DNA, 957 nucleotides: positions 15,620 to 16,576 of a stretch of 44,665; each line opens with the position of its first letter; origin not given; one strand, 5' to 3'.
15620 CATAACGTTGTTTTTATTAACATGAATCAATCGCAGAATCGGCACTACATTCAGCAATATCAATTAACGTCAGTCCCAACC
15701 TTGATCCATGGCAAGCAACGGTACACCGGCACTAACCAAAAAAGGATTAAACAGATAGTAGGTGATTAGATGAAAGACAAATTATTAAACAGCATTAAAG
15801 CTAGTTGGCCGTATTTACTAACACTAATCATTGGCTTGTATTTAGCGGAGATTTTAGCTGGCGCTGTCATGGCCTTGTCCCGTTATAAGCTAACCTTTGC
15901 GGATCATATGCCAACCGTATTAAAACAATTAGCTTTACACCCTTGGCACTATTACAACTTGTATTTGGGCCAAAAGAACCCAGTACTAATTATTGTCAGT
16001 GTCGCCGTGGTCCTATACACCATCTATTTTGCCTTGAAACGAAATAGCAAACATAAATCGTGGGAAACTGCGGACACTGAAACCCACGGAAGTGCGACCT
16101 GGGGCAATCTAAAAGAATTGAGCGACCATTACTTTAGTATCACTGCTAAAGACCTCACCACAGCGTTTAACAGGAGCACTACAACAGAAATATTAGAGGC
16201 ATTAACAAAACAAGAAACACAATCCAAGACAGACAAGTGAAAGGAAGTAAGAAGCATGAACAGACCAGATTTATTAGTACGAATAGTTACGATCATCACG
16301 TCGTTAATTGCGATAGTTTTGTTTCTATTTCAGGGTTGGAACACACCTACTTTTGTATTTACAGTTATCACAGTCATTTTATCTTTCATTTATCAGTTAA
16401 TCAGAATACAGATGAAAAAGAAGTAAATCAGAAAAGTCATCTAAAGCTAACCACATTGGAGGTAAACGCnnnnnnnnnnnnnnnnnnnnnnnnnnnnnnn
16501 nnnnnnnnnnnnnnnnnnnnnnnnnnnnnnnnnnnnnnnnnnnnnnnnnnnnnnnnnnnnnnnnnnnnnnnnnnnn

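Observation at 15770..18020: Type IV coupling protein encoded in two pieces with a small two-TM ORF in the gap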

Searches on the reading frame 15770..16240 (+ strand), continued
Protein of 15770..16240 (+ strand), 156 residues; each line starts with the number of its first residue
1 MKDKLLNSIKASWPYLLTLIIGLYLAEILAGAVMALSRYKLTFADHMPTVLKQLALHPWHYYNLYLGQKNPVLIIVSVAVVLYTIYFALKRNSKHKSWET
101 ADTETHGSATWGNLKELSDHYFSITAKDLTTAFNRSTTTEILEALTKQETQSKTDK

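Call 73: get_annotated_region(hit=H98, flank=2000)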
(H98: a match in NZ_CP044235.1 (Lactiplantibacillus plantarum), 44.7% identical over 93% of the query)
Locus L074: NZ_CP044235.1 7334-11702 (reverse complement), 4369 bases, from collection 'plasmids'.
description: Lactiplantibacillus plantarum strain BK-021 plasmid unnamed2, complete sequence
organism: Lactiplantibacillus plantarum (NCBI taxid 1590)
taxonomy: Bacteria; Bacillota; Bacilli; Lactobacillales; Lactobacillaceae; Lactiplantibacillus; Lactiplantibacillus plantarum
host: -; source: metagenomic assembly,Fermented onions; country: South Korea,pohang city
typing (MOB-suite, as given by PLSDB): conjugative; replicon rep_cluster_778; relaxase MOBQ; mating-pair formation MPF_T
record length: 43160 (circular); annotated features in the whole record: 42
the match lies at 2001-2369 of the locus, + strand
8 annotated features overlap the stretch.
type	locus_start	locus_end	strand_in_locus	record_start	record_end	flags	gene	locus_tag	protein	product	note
CDS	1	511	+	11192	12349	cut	-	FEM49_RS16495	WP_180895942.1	phage tail tip lysozyme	-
CDS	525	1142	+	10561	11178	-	-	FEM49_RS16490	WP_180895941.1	hypothetical protein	-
CDS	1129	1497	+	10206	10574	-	-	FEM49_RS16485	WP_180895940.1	thioredoxin family protein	-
CDS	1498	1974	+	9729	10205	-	-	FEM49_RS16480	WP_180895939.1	conjugal transfer protein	-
CDS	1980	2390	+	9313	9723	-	-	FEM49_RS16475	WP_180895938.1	hypothetical protein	-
CDS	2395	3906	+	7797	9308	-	-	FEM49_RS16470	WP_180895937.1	VirD4-like conjugal transfer protein, CD1115 family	-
CDS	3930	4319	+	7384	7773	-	-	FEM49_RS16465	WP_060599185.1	hypothetical protein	-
CDS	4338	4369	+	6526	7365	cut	-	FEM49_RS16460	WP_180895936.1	conjugal transfer protein TrbL family protein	-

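Call 77: search_protein_families(library=ncbifam, proteins=[L059:3483-3869:+, L074:1980-2387:+], max_evalue=0.1)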
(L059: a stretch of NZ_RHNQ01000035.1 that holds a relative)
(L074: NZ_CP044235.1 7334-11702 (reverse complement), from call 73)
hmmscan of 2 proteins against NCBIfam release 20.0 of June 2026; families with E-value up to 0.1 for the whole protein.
L059:3483-3869:+ (129 aa): 0 families

L074:1980-2387:+ (136 aa): 1 family
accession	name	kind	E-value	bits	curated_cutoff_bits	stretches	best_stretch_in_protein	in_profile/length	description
NF038189.1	VI_Cas13d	equivalog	0.034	12.5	150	1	9-131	393-508/882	type VI-D CRISPR-associated RNA-guided ribonuclease Cas13d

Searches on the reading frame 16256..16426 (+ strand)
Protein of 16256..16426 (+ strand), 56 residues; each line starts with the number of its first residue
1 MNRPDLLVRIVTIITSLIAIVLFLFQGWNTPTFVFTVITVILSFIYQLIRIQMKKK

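Call 3: search_protein_families(library=pfam, proteins=[window:16256-16426:+], max_evalue=1)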
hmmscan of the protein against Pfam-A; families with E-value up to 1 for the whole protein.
window:16256-16426:+ (56 aa): 4 families
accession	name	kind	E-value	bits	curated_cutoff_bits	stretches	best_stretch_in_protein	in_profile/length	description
PF01040.23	UbiA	-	0.0034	17.2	34.2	1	10-52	71-233/250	UbiA prenyltransferase family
PF07254.17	Cpta_toxin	-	0.11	13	27.3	1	9-52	14-58/133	Membrane-bound toxin component of toxin-antitoxin system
PF16936.10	Holin_9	-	0.19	12.4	25.3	1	3-35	24-56/78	Putative holin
PF04535.17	CASP_dom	-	0.62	10.2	26.2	0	5-51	8-68/151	Casparian strip membrane protein domain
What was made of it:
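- There are weak sub-threshold Pfam matches to Holin_9 and Cpta_toxin (E 0.1-0.2, call 3).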

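Call 4: search_protein_families(library=ncbifam, proteins=[window:16256-16426:+], max_evalue=1)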
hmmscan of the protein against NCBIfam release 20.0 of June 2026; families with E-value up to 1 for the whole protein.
window:16256-16426:+ (56 aa): 6 families
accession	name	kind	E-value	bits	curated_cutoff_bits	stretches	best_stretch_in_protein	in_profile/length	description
NF040610.1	F420_dehyd_FpoH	exception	0.02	14.2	475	1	12-51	251-291/339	F420H2 dehydrogenase subunit FpoH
TIGR01476.1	chlor_syn_BchG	subfamily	0.024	14.1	212.3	1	10-55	87-131/283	(bacterio)chlorophyll synthase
TIGR02744.1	TrbI_Ftype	equivalog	0.028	14.5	83.65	1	10-54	11-56/112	type-F conjugative transfer system protein TrbI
TIGR04151.1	exosort_VPDSG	exception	0.04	13.3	300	1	10-40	218-248/306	VPDSG-CTERM-specific exosortase XrtC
NF033634.1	SLATT_1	domain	0.071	13.1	41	1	7-44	26-71/132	SLATT domain-containing protein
NF045534.1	small_EYxxD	equivalog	0.11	12.2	29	1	10-26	12-28/37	EYxxD motif small membrane protein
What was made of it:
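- Tried and rejected: Family scans of B. Pfam and NCBIfam gave only sub-threshold noise (UbiA, Holin_9, TrbI_Ftype and others; calls 3, 4).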

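Call 22: find_homologous_proteins(query=window:16256-16426:+, max_evalue=0.01)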
Query window:16256-16426:+ (56 aa): 7 proteins with E <= 0.01 among 7 candidates.
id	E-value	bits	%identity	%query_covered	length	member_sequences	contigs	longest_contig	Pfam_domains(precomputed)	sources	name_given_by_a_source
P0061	8.3e-26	105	98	100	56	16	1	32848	-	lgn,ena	-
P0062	4.8e-22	94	88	100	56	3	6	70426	-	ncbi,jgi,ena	jgi:CHASE2 domain-containing sensor protein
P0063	9.3e-20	87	86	100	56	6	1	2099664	-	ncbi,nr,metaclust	ncbi:hypothetical protein N219_04095 [Limosilactobacillus fermentum MTCC 8711]|nr:hypothetical prote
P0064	4.6e-19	84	88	100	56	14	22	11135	-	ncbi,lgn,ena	-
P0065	3.7e-16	75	80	91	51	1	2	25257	-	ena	-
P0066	1.6e-15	73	81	95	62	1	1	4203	-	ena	-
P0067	2.1e-6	45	87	54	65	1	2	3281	-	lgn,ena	-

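Call 23: search_dna_similar(query=window:16256-16423:+, collection=plasmids, mode=protein, max_evalue=1, max_rows=60, rows=spread)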
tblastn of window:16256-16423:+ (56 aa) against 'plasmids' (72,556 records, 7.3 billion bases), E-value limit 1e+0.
Records with a match: 23; places in all: 23; records where one place covers at least 80% of the query: 23.
Best place of each record, by identity: >=99% 3; 95-99% 2; 90-95% 3; 80-90% 12; 60-80% 1; <60% 2.
By first word of the organism name: Lactiplantibacillus 12; Limosilactobacillus 3; Lactobacillus 2; Lacticaseibacillus 2; Pediococcus 2; Levilactobacillus 1; Liquorilactobacillus 1.
By predicted mobility (MOB-suite, as given by PLSDB): conjugative 20; mobilizable 2; non-mobilizable 1.
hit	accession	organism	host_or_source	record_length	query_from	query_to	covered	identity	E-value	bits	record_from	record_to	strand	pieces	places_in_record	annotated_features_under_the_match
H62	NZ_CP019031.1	Limosilactobacillus fermentum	Homo sapiens,Culture,vaginal tract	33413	1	53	95%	100.0%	7e-16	76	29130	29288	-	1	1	none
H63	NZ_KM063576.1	Limosilactobacillus reuteri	Homo sapiens,gut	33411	1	53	95%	100.0%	7e-16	76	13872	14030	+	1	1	none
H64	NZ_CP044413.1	Lactobacillus sp. JM1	strain,infant feces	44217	1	53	95%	100.0%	7e-16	76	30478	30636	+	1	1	none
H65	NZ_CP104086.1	Lactiplantibacillus plantarum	Homo sapiens,cell culture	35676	1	53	95%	98.1%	7e-15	73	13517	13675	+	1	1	none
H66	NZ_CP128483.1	Lactiplantibacillus plantarum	cell culture,fermented kimchi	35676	1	53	95%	98.1%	7e-15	73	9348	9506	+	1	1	none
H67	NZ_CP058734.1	Lactiplantibacillus plantarum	Animal droppings,animal droppings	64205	1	56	100%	87.5%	2e-14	71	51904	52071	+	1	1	none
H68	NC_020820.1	Levilactobacillus brevis KB290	-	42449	1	53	95%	90.6%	2e-11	63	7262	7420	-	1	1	none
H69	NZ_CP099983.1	Lactiplantibacillus plantarum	pickle,bacterial culture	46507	1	53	95%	90.6%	2e-11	63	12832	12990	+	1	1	none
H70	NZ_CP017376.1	Lactiplantibacillus plantarum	cell culture,raw sausage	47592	1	53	95%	90.6%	2e-11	63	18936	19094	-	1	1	none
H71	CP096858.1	Lactiplantibacillus plantarum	pure culture,blueberry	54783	1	56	100%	85.7%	6e-14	70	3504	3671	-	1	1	none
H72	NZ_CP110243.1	Lactiplantibacillus plantarum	Larimichthys crocea,tissue sample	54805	1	56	100%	85.7%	6e-14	70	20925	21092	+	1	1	none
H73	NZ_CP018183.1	Liquorilactobacillus nagelii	cell culture,water kefir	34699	1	53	95%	88.7%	4e-11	62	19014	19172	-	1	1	none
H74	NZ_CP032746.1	Lactiplantibacillus paraplantarum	whole organism,beer contaminant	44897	1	53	95%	88.7%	1e-10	61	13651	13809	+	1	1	none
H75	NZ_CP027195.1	Lactobacillus sp. CBA3606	-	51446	1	53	95%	88.7%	4e-10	59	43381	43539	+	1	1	none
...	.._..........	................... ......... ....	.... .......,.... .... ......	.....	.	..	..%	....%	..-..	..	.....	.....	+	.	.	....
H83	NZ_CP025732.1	Lactiplantibacillus plantarum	Whole organism,Vietnamese fermented ...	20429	1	50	89%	56.0%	4e-2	37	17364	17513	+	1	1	none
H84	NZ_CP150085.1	Lactiplantibacillus plantarum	mixed culture,plantarum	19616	1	50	89%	48.0%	6e-1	34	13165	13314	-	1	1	none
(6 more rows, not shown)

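Call 35: get_annotated_region(hit=H83, flank=2500)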
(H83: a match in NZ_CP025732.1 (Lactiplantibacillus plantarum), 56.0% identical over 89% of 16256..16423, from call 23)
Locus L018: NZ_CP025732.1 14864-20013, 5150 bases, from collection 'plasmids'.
description: Lactiplantibacillus plantarum strain B21 plasmid pB21AG01, complete sequence
organism: Lactiplantibacillus plantarum (NCBI taxid 1590)
taxonomy: Bacteria; Bacillota; Bacilli; Lactobacillales; Lactobacillaceae; Lactiplantibacillus; Lactiplantibacillus plantarum
host: -; source: Whole organism,Vietnamese fermented sausage (nem chua); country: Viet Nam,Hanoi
typing (MOB-suite, as given by PLSDB): mobilizable; relaxase MOBC
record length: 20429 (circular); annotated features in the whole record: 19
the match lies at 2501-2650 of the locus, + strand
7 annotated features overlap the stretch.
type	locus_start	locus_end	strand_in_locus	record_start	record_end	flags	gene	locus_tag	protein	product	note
CDS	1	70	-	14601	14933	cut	-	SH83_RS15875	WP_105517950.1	hypothetical protein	-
CDS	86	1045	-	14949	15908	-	-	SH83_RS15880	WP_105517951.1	conjugal transfer protein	-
CDS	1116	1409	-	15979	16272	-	-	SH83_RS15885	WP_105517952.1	hypothetical protein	-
CDS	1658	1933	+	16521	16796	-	-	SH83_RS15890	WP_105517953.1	class IIc cyclic bacteriocin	-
CDS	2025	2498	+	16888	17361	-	-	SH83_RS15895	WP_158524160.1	stage II sporulation protein M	-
CDS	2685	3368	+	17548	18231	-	-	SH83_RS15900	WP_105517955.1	ABC transporter ATP-binding protein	-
CDS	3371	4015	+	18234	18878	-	-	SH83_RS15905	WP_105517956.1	ABC-2 transporter permease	-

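Call 37: get_annotated_region(hit=H84, flank=2500)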
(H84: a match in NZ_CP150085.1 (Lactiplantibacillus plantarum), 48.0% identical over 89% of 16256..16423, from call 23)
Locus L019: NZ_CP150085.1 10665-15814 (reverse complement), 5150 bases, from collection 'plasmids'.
description: Lactiplantibacillus plantarum strain NML21 plasmid unnamed1, complete sequence
organism: Lactiplantibacillus plantarum (NCBI taxid 1590)
taxonomy: Bacteria; Bacillota; Bacilli; Lactobacillales; Lactobacillaceae; Lactiplantibacillus; Lactiplantibacillus plantarum
host: -; source: mixed culture,plantarum; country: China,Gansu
typing (MOB-suite, as given by PLSDB): mobilizable; relaxase MOBC
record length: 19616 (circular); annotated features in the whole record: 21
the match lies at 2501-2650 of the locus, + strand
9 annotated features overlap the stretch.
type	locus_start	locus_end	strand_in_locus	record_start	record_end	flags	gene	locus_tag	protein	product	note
CDS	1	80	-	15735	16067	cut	-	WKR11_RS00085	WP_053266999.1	hypothetical protein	-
CDS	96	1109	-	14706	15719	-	-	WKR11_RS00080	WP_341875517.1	hypothetical protein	-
CDS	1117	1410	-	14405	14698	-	-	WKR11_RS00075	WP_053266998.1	hypothetical protein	-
CDS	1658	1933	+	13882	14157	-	plcA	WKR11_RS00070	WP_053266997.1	class IIc cyclic bacteriocin plantaricyclin A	-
CDS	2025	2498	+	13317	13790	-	-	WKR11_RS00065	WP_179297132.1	stage II sporulation protein M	-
CDS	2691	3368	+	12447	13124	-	-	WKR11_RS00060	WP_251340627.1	ABC transporter ATP-binding protein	-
CDS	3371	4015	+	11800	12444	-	-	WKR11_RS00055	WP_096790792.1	ABC-2 transporter permease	-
CDS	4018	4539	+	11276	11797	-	-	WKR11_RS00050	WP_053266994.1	hypothetical protein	-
CDS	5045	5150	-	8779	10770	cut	-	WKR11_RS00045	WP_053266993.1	helicase HerA-like domain-containing protein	-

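Call 54: find_homologous_proteins(query=A3, max_evalue=0.01)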
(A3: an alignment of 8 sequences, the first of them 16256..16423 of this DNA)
Query A3 (8 sequences) (56 aa, profile of the alignment): 11 proteins with E <= 0.01 among 139 candidates.
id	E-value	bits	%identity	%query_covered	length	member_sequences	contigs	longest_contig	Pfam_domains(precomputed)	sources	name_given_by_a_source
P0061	1.5e-29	120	98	100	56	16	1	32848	-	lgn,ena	-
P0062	2.0e-29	119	88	100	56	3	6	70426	-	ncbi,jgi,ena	jgi:CHASE2 domain-containing sensor protein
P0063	7.2e-28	114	86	100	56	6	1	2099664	-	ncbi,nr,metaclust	ncbi:hypothetical protein N219_04095 [Limosilactobacillus fermentum MTCC 8711]|nr:hypothetical prote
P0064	8.9e-28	114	88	100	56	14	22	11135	-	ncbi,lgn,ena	-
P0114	8.1e-26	108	56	89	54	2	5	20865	-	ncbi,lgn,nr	ncbi:immunity protein (plasmid) [Lactiplantibacillus plantarum]|nr:immunity protein [Lactiplantibaci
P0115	2.7e-24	103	48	89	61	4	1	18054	-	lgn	-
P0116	6.6e-24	102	46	89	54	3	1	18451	-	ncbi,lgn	-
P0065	1.1e-22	98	80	91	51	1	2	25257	-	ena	-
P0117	2.0e-22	97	54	89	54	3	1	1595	-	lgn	-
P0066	4.2e-22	96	81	95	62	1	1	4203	-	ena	-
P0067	2.1e-13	68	87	54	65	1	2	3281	-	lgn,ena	-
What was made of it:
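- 16256..16426 (+): Gene B: 56-aa, two-TM, cationic (pI 11.1) peptide; an orphan homolog of the circular-bacteriocin immunity peptides PlcI/GaaI. A profile search of 5.8e9 proteins returns only B orthologs and PlcI-type 'immunity protein' (call 54).
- On GaaI/PlcI-type circular-bacteriocin immunity peptide (gene B): The profile search retrieves only PlcI-type proteins besides B orthologs (call 54).
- It has no homolog in any other T4SS context (calls 22, 54).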

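Call 55: search_protein_families(library=pfam, proteins=[L018:2501-2662:+, L018:2025-2495:+], max_evalue=1)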
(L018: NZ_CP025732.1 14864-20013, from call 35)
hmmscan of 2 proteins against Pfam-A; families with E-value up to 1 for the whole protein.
L018:2501-2662:+ (54 aa): 3 families
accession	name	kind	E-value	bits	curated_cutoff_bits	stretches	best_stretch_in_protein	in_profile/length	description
PF01040.23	UbiA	-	0.019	14.7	34.2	1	12-53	71-113/250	UbiA prenyltransferase family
PF06645.18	SPC12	-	0.31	11.6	23.6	1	10-45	16-51/71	Microsomal signal peptidase 12 kDa subunit (SPC12)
PF20389.3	DUF6684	-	0.66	10.6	24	1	4-44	12-55/79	Family of unknown function (DUF6684)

L018:2025-2495:+ (157 aa): 1 family
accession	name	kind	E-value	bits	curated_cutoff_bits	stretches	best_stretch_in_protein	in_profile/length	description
PF01944.22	SpoIIM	-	4.3e-08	33.7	26.9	1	12-148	2-163/163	Stage II sporulation protein M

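Call 77: search_protein_families(library=ncbifam, proteins=[L018:2501-2662:+], max_evalue=0.1)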
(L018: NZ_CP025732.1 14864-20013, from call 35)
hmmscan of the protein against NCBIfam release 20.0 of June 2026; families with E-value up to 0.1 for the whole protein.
L018:2501-2662:+ (54 aa): 0 families

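Call 82: search_dna_similar(query=L018:2025-2495:+, collection=plasmids, mode=protein, max_evalue=0.001, max_rows=25)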
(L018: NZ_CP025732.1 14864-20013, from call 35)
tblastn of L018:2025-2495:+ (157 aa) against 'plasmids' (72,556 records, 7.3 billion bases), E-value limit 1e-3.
Records with a match: 5; places in all: 5; records where one place covers at least 80% of the query: 3.
Best place of each record, by identity: >=99% 1; 90-95% 2; <60% 2.
By first word of the organism name: Lactiplantibacillus 3; Lactobacillus 2.
By predicted mobility (MOB-suite, as given by PLSDB): mobilizable 4; conjugative 1.
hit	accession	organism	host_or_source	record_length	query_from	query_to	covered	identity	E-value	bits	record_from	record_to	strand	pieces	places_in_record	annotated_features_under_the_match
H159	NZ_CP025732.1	Lactiplantibacillus plantarum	Whole organism,Vietnamese fermented ...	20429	1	157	100%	99.4%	2e-82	271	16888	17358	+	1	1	stage II sporulation protein M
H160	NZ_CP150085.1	Lactiplantibacillus plantarum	mixed culture,plantarum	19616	1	157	100%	93.6%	6e-77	255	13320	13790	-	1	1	stage II sporulation protein M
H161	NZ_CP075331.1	Lactiplantibacillus plantarum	whole organism,meat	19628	26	157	84%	94.7%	2e-75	250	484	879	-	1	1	none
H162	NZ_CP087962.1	Lactobacillus gasseri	Homo sapiens,Whole organism,urine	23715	27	148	78%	34.6%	3e-10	64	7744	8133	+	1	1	stage II sporulation protein M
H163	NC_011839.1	Lactobacillus gasseri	-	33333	27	148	78%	32.8%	1e-10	65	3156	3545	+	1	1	stage II sporulation protein M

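Call 84: get_annotated_region(hit=H163, flank=2500)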
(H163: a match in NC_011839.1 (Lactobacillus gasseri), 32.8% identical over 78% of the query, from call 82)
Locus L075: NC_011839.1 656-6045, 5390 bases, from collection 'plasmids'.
description: Lactobacillus gasseri plasmid pLgLA39, complete sequence
organism: Lactobacillus gasseri (NCBI taxid 1596)
taxonomy: Bacteria; Bacillota; Bacilli; Lactobacillales; Lactobacillaceae; Lactobacillus; Lactobacillus gasseri
host: -; source: -; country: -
typing (MOB-suite, as given by PLSDB): conjugative; replicon rep_cluster_707; relaxase MOBQ; mating-pair formation MPF_T
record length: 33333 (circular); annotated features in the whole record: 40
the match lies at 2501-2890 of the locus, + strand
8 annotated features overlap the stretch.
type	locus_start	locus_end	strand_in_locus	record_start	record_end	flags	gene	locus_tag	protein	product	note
CDS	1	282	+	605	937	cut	-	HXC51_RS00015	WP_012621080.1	type II toxin-antitoxin system PemK/MazF family toxin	-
CDS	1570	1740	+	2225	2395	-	-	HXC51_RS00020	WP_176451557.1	hypothetical protein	-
CDS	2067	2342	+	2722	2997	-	gaaA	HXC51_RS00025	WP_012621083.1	class IIc cyclic bacteriocin gassericin A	-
CDS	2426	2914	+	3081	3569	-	-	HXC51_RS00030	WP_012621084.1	stage II sporulation protein M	-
CDS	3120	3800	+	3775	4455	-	-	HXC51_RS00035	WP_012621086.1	ABC transporter ATP-binding protein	-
CDS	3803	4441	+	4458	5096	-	-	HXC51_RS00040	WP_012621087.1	ABC-2 transporter permease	-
CDS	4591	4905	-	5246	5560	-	-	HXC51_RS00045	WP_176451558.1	hypothetical protein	-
CDS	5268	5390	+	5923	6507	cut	-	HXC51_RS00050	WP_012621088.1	recombinase family protein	GO:0006310 - DNA recombination [Evidence IEA]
